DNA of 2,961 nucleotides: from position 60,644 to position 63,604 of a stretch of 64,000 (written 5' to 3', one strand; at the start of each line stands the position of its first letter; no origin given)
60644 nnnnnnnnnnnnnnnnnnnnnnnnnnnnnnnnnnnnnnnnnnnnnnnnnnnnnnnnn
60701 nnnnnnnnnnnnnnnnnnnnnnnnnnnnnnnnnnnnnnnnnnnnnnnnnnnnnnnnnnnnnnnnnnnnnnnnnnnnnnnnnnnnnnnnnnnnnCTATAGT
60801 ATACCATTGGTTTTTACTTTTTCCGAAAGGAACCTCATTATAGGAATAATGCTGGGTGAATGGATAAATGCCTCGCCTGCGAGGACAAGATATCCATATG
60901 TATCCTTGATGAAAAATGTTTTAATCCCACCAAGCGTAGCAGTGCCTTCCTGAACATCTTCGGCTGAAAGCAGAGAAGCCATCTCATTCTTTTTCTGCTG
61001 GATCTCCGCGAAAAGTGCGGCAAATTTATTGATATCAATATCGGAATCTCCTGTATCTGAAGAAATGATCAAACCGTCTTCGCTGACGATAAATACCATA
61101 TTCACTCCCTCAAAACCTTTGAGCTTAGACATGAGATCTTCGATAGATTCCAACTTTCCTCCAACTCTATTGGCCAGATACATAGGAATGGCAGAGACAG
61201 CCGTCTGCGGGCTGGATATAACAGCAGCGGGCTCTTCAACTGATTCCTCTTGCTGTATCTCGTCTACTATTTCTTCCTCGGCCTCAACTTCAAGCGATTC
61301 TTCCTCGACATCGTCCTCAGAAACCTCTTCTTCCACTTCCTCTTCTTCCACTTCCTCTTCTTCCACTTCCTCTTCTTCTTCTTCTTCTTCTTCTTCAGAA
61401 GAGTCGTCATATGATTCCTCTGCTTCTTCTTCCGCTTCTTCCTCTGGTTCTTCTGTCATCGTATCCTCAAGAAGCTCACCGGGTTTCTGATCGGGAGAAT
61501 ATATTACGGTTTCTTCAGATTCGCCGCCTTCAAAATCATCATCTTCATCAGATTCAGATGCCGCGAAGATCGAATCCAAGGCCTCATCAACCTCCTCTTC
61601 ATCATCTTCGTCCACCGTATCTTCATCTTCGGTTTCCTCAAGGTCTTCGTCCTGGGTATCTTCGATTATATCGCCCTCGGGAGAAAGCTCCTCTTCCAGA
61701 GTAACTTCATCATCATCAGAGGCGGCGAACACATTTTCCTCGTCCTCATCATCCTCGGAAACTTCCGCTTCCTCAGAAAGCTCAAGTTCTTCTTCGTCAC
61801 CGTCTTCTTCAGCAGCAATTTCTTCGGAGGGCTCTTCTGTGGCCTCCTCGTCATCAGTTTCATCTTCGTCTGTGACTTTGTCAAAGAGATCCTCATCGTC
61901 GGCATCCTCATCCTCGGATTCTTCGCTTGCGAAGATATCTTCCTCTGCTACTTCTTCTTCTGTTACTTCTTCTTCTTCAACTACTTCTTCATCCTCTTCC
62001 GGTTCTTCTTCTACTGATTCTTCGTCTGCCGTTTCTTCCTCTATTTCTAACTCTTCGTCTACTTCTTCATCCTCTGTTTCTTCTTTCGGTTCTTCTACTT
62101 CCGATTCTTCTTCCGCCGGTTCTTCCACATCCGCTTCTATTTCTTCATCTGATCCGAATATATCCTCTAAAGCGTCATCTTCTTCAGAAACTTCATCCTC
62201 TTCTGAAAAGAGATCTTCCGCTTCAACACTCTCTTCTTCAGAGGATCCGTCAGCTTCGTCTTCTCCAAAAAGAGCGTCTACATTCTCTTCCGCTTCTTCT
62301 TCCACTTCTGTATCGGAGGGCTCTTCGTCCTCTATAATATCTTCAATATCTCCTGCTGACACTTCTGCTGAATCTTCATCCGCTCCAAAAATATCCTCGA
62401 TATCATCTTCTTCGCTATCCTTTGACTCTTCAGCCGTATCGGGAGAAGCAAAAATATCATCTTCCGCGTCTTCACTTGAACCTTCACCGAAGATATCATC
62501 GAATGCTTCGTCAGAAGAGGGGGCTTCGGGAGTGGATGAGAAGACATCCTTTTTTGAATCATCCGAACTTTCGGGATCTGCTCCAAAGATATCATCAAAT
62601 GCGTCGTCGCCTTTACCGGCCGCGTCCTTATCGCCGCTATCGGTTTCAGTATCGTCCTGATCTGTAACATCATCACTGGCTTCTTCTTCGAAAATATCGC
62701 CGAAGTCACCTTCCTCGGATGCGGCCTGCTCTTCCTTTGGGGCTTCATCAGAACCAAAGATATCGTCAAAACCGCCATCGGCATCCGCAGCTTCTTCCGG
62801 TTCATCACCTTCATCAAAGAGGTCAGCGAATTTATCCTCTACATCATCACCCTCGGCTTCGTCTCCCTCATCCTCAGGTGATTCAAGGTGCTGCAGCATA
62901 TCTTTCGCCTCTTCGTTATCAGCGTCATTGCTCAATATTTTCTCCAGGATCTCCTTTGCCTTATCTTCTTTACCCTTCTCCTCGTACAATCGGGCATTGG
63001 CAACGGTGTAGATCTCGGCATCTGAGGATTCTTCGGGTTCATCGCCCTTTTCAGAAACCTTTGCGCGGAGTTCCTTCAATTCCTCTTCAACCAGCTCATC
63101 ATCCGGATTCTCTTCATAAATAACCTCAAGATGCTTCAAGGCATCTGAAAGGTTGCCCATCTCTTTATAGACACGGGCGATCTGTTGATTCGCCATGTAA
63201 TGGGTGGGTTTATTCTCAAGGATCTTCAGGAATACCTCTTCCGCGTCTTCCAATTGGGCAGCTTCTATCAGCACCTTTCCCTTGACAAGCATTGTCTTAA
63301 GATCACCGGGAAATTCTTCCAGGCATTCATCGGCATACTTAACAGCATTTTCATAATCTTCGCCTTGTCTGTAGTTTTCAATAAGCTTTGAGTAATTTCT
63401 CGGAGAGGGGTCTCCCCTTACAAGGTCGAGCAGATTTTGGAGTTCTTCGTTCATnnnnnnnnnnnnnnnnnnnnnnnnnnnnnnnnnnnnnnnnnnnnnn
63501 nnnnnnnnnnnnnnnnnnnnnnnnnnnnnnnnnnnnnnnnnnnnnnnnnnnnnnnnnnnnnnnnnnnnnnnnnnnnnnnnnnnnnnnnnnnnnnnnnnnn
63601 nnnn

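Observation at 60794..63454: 886-aa protein made of TPR repeats, about 600 residues of Asp/Glu low complexity, and a Roadblock/LC7-like C-terminal domain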

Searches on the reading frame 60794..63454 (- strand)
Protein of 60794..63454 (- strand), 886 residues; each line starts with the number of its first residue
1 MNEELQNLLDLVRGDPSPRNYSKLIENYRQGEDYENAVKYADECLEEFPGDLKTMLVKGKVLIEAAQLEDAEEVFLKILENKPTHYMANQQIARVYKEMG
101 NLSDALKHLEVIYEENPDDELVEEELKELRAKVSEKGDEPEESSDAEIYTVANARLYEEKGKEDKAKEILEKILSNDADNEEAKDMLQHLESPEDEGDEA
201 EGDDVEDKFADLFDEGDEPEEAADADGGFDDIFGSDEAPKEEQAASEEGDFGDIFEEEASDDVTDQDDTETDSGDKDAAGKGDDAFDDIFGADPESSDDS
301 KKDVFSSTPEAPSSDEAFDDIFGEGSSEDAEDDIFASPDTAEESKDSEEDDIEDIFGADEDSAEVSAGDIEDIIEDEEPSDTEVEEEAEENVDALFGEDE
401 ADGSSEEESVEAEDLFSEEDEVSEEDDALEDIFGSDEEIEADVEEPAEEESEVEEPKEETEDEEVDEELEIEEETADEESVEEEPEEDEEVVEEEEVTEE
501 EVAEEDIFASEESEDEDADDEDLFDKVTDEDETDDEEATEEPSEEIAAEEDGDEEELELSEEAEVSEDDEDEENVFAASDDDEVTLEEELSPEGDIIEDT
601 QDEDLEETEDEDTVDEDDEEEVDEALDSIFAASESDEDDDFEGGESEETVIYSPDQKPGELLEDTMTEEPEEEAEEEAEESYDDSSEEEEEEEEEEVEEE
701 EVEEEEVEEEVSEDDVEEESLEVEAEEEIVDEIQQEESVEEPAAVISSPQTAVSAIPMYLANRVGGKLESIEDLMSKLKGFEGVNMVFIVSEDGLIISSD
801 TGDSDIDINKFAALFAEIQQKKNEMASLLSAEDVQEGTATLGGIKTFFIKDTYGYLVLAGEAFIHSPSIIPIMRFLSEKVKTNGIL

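Call 3: search_protein_families(library=pfam, proteins=[window:60794-63454:-], max_evalue=1)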
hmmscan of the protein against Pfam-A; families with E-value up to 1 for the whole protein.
window:60794-63454:- (886 aa): 24 families
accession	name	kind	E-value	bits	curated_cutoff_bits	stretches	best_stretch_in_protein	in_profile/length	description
PF14559.12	TPR_19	-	3.7e-15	56.4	25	3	32-84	5-57/68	Tetratricopeptide repeat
PF13428.12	TPR_14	-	5.2e-12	45.6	23.5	3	90-126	5-41/44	Tetratricopeptide repeat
PF13174.12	TPR_6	-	5.3e-09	36.6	26.3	1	154-177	7-30/33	Tetratricopeptide repeat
PF13181.12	TPR_8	-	1.8e-08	34.3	25.7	1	154-180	8-34/34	Tetratricopeptide repeat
PF07719.23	TPR_2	-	9.1e-08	32.1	27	1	91-119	6-34/34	Tetratricopeptide repeat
PF03259.23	Robl_LC7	-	8.1e-06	25.9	23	1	771-836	2-66/91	Roadblock/LC7 domain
PF13431.12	TPR_17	-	1.6e-05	25.2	24.4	1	75-106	2-33/34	Tetratricopeptide repeat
PF13424.12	TPR_12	-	2.8e-05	24.7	30.1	1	21-81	6-74/77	Tetratricopeptide repeat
PF13432.12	TPR_16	-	0.0014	19.5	32.7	1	27-84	6-63/65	Tetratricopeptide repeat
PF25064.1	ARM_TT21_5th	-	0.0014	19.3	27.8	1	64-116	13-65/117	TT21 fifth ARM repeats domain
PF12895.13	ANAPC3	-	0.0037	17.9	27.2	1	32-110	3-80/82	Anaphase-promoting complex, cyclosome, subunit 3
PF09976.15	TPR_21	-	0.0047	17.1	25.5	1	21-114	43-141/193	Tetratricopeptide repeat-like domain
PF25058.1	ARM_TT21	-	0.015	15.7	27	1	21-98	60-140/155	Tetratricopeptide repeat protein 21 ARM repeat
PF00515.34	TPR_1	-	0.018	15.3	27.8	0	28-50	11-33/34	Tetratricopeptide repeat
PF22860.2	DUF7017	-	0.021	15.2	27.5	1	58-101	7-50/141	Domain of unknown function (DUF7017)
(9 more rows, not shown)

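Call 4: search_protein_families(library=ncbifam, proteins=[window:60794-63454:-], max_evalue=1)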
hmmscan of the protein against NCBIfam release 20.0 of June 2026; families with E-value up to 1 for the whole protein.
window:60794-63454:- (886 aa): 13 families
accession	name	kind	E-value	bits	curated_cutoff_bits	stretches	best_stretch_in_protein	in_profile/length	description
TIGR02917.1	PEP_TPR_lipo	equivalog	1.6e-10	39.6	312.2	2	17-121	634-738/899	XrtA/PEP-CTERM system TPR-repeat protein PrsT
NF040959.1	MamA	equivalog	4.9e-08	32.7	200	1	27-119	46-138/204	magnetosome protein MamA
TIGR03939.1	PGA_TPR_OMP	equivalog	4.5e-06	25.2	366.65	1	18-129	86-198/800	poly-beta-1,6 N-acetyl-D-glucosamine export porin PgaA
TIGR00540.1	TPR_hemY_coli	hypoth_equivalog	0.00044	19.1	142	1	22-108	294-381/385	heme biosynthesis-associated TPR protein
TIGR02521.1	type_IV_pilW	equivalog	0.00045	19.8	154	2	139-201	24-85/234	type IV pilus biogenesis/stability protein PilW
TIGR02795.1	tol_pal_ybgF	equivalog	0.00067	20.2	90.1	1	20-120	4-110/119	tol-pal system protein YbgF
NF033920.0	C39_PA2778_fam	equivalog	0.00078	18.9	150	1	18-110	156-248/255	PA2778 family cysteine peptidase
NF052400.1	M48_BAM_BepA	equivalog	0.00079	18.3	570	1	20-149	310-436/483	beta-barrel assembly-enhancing protease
NF052415.1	T3SS_chap_SctY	equivalog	0.0038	17.7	70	1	53-145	7-98/106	type III secretion apparatus assembly chaperone SctY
NF008756.0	PRK11788.1-4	equivalog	0.0038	16.3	474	1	22-139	145-265/389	lipopolysaccharide assembly protein LapB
NF008757.0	PRK11788.1-5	equivalog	0.0054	15.9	363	1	23-191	146-326/388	lipopolysaccharide assembly protein LapB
NF040561.1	PrimPol_Msp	equivalog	0.0087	14.6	200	1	53-134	26-99/515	CRISPR-associated primase-polymerase type A1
NF047558.1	TPR_END_plus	domain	0.029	14.3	32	0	91-118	4-31/56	TPR end-of-group domain-containing protein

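Call 8: find_encoding_contigs(protein=window:60794-63454:-, flank=10000, max_places=6)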
Protein window:60794-63454:- (886 aa): 3 contigs read that carry it; 1 place shown.
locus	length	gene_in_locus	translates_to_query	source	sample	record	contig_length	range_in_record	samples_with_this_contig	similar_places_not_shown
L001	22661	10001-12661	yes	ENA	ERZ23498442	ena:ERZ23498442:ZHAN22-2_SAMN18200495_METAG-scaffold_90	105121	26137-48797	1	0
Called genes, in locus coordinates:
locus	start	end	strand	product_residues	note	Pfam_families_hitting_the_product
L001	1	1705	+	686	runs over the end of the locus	PF00515:TPR_1 (weak), PF13414:TPR_11 (weak), PF00515:TPR_1, PF13414:TPR_11 (weak), PF00515:TPR_1 (weak), PF07719:TPR_2 (weak), PF13181:TPR_8 (weak), PF00515:TPR_1, +15 more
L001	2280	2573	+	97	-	-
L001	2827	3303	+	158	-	PF02001:DUF134, PF08281:Sigma70_r4_2 (weak)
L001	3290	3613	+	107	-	PF17253:DUF5320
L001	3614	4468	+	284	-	PF01656:CbiA, PF10609:ParA (weak), PF13237:Fer4_10, PF00037:Fer4 (weak), PF12838:Fer4_7, PF13187:Fer4_9, PF14697:Fer4_21, PF00037:Fer4 (weak), +4 more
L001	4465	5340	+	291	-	PF01656:CbiA, PF13614:AAA_31 (faint), PF12838:Fer4_7 (faint), PF12797:Fer4_2 (faint), PF14697:Fer4_21, PF13187:Fer4_9 (weak), PF00037:Fer4 (weak), PF10609:ParA, +3 more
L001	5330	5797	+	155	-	PF01883:FeS_assembly_P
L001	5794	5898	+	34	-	-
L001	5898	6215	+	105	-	PF02579:Nitro_FeMo-Co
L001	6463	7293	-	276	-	PF05681:Fumerase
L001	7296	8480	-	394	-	-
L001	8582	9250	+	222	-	PF01168:Ala_racemase_N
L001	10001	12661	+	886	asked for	-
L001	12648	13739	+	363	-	PF01321:Creatinase_N, PF00557:Peptidase_M24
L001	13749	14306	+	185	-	PF08207:EFP_N, PF01132:EFP, PF09285:Elong-fact-P_C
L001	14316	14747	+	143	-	PF00364:Biotin_lipoyl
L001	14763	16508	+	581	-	PF03796:DnaB_C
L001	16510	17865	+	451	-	PF00289:Biotin_carb_N, PF02222:ATP-grasp, PF02786:CPSase_L_D2, PF07478:Dala_Dala_lig_C, PF08443:RimK (weak), PF02785:Biotin_carb_C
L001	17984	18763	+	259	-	-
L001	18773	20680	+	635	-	PF05157:MshEN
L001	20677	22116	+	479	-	PF03415:Peptidase_C11, PF18962:Por_Secre_tail (weak)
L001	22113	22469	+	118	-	PF02261:Asp_decarbox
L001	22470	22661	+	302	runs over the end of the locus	PF01515:PTA_PTB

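Call 24: find_related_loci(query=A1, collection=genome_contigs, flank=10000)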
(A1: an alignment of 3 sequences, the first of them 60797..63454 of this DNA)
Query A1 (886 aa) in genome_contigs; peptide patterns used: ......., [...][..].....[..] (x = any residue, [..] = any of these).
305 stretches matched a pattern; 4 encode a relative of the query (tblastn E <= 1e-3); 4 distinct loci.
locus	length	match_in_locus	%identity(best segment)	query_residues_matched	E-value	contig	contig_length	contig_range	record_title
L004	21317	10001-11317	96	1-439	0e+0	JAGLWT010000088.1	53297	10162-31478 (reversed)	MAG: bacterium isolate RS_12_30 ZL285.bin.30.fa_88, whole genome shotgun sequence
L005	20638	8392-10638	38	1-886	4e-72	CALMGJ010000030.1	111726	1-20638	MAG TPA_asm: uncultured bacterium isolate SRR6284161_bin.61_CONCOCT_v1.1_MAG genome assembly, contig: ERZ795125.14, whol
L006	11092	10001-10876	46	1-324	2e-67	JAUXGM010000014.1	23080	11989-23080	MAG: bacterium isolate CSMAG_2929 CSMAG_2929_k117_1113528_length_23080_cov_22.1058, whole genome shotgun sequence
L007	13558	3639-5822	42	15-886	4e-60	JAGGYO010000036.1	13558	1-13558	MAG: bacterium isolate AUK180 PB_MBMC_134_c_000000000319, whole genome shotgun sequence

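Call 79: search_protein_families(library=pfam, proteins=[L001:8582-9250:+, L001:7296-8480:-], max_evalue=0.0001)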
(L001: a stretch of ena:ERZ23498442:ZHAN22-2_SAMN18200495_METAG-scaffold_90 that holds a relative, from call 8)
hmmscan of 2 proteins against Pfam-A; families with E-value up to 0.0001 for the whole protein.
L001:8582-9250:+ (222 aa): 1 family
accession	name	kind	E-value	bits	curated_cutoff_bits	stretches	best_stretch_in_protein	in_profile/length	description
PF01168.26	Ala_racemase_N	-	2.1e-22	80.4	24.1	1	2-218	4-219/220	Alanine racemase, N-terminal domain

L001:7296-8480:- (394 aa): 0 families

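Call 80: search_protein_families(library=padloc, proteins=[window:60794-63454:-], max_evalue=0.01)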
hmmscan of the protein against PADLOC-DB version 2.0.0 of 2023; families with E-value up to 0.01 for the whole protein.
window:60794-63454:- (886 aa): 0 families

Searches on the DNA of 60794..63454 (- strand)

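Call 45: search_rna_families(source=L001, start=9150, end=10050, threshold=evalue, max_evalue=1)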
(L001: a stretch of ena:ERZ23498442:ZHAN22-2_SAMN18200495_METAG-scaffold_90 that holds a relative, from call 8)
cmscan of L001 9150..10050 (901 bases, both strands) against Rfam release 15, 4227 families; matches with E-value up to 1: 0.
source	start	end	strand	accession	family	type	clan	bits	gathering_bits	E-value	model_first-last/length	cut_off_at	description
